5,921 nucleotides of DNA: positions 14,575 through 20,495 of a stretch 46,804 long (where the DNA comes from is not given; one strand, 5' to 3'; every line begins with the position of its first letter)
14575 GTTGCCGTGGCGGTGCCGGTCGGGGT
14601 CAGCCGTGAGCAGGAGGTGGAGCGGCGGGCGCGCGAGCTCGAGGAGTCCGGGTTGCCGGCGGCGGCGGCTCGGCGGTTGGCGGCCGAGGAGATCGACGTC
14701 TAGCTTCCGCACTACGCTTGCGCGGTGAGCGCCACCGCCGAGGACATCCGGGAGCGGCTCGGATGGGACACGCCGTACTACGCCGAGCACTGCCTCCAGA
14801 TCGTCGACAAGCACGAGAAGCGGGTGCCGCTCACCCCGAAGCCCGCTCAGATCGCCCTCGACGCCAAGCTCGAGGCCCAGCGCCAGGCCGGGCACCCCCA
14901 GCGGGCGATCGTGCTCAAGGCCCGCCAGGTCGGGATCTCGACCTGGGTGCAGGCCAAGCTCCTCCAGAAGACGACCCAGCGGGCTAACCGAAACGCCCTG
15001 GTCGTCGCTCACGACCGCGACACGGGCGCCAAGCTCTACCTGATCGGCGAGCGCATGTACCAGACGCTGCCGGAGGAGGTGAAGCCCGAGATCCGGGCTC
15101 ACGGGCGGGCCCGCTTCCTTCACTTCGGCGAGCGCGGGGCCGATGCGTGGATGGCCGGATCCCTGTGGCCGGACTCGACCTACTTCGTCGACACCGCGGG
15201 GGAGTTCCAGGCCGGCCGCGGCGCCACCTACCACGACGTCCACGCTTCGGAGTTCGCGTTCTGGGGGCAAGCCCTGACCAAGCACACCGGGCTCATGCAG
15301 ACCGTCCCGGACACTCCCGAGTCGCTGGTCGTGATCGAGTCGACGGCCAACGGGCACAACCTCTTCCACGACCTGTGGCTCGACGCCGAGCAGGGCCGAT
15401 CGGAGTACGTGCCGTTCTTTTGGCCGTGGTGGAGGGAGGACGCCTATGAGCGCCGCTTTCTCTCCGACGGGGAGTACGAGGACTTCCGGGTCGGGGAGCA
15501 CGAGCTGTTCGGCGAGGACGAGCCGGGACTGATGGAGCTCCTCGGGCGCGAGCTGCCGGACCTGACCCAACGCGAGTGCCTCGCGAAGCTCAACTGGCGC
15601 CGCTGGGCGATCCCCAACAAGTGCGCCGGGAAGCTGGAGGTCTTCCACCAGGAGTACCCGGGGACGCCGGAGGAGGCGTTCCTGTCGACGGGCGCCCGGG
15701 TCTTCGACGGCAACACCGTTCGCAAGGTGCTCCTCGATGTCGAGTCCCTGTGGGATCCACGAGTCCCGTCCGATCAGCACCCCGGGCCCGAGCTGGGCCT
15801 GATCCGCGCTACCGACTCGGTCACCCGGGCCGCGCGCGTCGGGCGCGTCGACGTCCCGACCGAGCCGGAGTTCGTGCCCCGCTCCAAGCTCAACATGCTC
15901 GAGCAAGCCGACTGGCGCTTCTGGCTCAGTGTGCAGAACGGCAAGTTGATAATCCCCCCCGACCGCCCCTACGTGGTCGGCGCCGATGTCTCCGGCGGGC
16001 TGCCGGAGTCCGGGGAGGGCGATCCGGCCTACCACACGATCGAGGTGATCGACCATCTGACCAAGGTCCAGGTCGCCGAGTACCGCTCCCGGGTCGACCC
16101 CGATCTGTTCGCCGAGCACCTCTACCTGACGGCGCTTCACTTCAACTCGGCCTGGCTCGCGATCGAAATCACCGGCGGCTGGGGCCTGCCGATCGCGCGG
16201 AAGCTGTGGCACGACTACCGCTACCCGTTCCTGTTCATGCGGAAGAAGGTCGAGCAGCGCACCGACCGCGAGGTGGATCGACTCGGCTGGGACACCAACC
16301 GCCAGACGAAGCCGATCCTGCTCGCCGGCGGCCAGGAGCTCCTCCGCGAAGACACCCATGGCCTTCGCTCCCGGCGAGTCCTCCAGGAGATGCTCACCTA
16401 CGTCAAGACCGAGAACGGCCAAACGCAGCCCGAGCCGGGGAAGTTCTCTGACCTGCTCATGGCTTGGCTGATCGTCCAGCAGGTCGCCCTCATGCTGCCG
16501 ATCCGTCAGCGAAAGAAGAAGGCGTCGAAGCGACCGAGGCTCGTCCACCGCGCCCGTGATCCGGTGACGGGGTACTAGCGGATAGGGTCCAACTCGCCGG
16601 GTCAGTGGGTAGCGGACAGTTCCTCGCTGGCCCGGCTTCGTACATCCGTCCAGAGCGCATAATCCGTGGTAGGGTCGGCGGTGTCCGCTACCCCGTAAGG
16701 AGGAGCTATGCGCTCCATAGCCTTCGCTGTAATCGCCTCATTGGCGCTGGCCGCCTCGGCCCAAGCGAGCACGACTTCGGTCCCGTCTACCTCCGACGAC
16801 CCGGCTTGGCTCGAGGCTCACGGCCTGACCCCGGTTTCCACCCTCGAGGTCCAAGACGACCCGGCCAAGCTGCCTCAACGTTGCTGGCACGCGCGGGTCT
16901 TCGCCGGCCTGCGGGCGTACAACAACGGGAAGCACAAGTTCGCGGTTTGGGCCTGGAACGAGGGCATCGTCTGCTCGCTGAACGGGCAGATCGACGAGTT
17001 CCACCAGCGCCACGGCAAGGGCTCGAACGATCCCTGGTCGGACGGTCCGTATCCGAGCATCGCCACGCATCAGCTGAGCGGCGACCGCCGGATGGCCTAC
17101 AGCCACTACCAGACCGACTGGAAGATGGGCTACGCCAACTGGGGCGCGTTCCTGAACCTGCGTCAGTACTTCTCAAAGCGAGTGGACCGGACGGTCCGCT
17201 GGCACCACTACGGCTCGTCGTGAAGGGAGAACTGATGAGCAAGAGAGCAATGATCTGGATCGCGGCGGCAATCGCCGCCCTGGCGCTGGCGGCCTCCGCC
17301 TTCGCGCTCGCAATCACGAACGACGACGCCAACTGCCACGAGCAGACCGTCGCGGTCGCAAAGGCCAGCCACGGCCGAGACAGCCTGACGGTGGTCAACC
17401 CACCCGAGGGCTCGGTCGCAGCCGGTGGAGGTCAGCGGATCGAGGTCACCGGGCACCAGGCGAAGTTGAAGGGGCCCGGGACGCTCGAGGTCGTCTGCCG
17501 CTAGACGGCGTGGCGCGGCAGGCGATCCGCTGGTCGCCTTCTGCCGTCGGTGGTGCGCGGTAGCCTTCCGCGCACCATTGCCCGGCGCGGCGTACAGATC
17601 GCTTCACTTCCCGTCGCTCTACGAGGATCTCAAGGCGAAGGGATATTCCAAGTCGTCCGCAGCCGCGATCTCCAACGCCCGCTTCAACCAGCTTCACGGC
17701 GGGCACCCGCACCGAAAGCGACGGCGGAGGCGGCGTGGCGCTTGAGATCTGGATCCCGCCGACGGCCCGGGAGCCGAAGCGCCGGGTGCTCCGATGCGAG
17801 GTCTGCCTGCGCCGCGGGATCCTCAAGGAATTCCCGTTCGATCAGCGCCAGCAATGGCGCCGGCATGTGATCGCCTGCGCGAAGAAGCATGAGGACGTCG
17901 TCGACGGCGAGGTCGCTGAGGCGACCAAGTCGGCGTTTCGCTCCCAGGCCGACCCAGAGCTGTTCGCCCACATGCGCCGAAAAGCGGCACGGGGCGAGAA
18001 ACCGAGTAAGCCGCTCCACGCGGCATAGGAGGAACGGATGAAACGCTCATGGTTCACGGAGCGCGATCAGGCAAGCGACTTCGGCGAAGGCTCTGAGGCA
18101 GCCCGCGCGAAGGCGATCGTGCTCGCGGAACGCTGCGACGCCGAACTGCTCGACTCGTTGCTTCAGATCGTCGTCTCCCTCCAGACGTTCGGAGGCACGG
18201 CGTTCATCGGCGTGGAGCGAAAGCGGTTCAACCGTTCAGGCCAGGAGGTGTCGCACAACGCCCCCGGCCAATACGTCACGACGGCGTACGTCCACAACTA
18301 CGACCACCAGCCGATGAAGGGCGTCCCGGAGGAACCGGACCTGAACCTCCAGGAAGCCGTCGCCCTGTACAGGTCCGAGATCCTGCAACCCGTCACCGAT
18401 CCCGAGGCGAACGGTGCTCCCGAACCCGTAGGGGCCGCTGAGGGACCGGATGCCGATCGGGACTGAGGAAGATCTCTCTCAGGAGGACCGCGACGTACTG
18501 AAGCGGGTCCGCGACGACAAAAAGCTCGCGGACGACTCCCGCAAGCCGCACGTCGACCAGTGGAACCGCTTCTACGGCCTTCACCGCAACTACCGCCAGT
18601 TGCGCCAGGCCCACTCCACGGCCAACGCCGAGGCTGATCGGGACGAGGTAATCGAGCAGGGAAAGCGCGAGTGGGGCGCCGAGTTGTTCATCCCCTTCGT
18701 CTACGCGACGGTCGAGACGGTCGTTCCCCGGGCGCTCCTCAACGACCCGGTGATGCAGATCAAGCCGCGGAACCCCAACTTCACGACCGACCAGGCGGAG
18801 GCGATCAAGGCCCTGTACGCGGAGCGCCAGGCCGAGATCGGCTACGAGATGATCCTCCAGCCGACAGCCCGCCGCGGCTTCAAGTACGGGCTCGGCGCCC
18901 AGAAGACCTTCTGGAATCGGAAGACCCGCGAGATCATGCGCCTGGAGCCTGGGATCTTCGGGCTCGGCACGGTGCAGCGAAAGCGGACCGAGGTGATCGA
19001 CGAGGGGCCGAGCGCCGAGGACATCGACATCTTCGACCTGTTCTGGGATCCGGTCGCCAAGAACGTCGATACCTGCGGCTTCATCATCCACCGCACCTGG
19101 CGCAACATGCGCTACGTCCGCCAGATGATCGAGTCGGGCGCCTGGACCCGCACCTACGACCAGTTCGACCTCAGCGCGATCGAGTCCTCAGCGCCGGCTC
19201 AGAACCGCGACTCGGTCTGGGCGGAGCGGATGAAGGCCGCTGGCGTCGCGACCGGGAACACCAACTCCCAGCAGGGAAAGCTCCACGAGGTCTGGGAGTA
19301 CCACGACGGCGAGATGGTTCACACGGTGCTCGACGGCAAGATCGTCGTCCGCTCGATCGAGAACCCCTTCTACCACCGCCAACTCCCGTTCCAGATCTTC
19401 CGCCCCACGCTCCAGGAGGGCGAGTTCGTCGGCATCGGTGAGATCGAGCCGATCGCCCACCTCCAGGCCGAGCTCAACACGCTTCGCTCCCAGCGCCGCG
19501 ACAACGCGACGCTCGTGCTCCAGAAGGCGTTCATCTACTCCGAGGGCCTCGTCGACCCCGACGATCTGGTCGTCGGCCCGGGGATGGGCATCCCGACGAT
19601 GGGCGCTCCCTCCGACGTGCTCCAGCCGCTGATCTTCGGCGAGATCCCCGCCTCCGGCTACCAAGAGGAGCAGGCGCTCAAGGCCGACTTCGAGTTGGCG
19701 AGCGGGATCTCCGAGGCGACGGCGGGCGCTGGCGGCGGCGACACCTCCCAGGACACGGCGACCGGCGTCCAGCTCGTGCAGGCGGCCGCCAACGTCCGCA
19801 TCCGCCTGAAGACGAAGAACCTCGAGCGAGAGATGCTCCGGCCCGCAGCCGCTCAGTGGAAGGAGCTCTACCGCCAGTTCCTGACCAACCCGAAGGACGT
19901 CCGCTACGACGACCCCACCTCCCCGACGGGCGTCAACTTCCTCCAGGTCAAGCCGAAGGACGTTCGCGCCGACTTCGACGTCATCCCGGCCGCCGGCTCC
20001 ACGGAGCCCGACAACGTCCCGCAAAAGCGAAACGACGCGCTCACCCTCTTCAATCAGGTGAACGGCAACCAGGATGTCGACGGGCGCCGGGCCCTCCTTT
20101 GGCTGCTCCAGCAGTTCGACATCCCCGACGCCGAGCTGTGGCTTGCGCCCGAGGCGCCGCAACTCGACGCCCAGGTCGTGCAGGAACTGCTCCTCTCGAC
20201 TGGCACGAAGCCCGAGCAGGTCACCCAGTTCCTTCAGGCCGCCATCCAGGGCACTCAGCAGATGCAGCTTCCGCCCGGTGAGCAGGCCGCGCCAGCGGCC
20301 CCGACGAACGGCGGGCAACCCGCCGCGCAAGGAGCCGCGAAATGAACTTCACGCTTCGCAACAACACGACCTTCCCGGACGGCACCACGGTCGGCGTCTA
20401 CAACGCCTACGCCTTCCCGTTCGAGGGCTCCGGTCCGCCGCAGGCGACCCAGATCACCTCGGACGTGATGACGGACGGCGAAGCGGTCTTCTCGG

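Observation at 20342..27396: Three proteins between portal and scaffold share an N-terminal FP-x-GT-x-V module fused to different C-terminal parts, alongside a free glycosidase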

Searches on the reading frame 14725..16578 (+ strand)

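Call 31: search_protein_families(library=phrogs, proteins=[window:14725-16578:+], max_evalue=0.001)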
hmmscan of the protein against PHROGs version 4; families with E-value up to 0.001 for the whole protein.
window:14725-16578:+ (617 aa): 4 families
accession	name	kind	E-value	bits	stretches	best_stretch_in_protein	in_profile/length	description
phrog_38407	-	unknown function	3e-29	103.1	1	411-603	177-363/370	-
phrog_24361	-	head and packaging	1.2e-19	71.7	1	450-606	1-156/162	terminase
phrog_2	-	head and packaging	8.8e-18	65.4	1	32-592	261-596/807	terminase large subunit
phrog_26724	-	unknown function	1.5e-05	25.6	1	24-126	21-115/192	-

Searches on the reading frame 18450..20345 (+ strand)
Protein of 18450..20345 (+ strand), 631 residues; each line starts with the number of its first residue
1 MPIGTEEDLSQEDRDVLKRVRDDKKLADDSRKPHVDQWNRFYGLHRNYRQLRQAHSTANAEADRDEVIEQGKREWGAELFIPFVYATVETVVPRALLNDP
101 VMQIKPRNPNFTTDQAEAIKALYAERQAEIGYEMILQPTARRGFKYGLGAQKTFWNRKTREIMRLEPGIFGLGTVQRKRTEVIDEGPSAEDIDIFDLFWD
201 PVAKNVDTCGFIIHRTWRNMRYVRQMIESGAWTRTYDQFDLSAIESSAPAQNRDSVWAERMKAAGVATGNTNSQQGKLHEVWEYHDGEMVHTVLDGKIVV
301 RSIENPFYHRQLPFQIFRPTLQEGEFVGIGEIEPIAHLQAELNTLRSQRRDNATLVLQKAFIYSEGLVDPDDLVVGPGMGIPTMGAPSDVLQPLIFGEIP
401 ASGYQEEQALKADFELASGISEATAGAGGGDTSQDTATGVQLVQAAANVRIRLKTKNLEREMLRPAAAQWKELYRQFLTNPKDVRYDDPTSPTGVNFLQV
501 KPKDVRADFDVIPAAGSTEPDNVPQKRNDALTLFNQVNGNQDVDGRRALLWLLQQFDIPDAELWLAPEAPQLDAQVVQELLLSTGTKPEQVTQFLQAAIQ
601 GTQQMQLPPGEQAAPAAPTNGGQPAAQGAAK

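Call 5: search_protein_families(library=pfam, proteins=[window:18450-20345:+], max_evalue=0.1)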
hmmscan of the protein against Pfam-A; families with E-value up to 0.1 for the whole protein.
window:18450-20345:+ (631 aa): 1 family
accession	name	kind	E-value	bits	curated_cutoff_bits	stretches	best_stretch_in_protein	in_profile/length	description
PF23899.1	SU10_portal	-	5e-22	78.5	30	1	154-516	171-509/593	Phage SU10 portal protein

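Call 11: find_related_loci(query=window:18450-20345:+, collection=viral_contigs, flank=10000)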
Query window:18450-20345:+ (631 aa) in viral_contigs; peptide patterns used: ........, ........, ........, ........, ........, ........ (x = any residue, [..] = any of these).
8 stretches matched a pattern; 1 encode a relative of the query (tblastn E <= 1e-3); 1 distinct loci.
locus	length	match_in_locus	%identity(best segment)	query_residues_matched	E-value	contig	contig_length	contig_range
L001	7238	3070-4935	36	8-615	2e-97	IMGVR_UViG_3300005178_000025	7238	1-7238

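Call 31: search_protein_families(library=phrogs, proteins=[window:18450-20345:+], max_evalue=0.001)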
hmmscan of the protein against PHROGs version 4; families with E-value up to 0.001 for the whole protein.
window:18450-20345:+ (631 aa): 3 families
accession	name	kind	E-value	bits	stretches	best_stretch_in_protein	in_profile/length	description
phrog_1216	-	head and packaging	3.2e-23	83.2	1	173-541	197-568/714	portal protein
phrog_332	-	connector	3e-17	63.2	1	100-467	86-419/560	head-tail adaptor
phrog_156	-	head and packaging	3e-09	36.8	1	9-615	8-598/681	portal protein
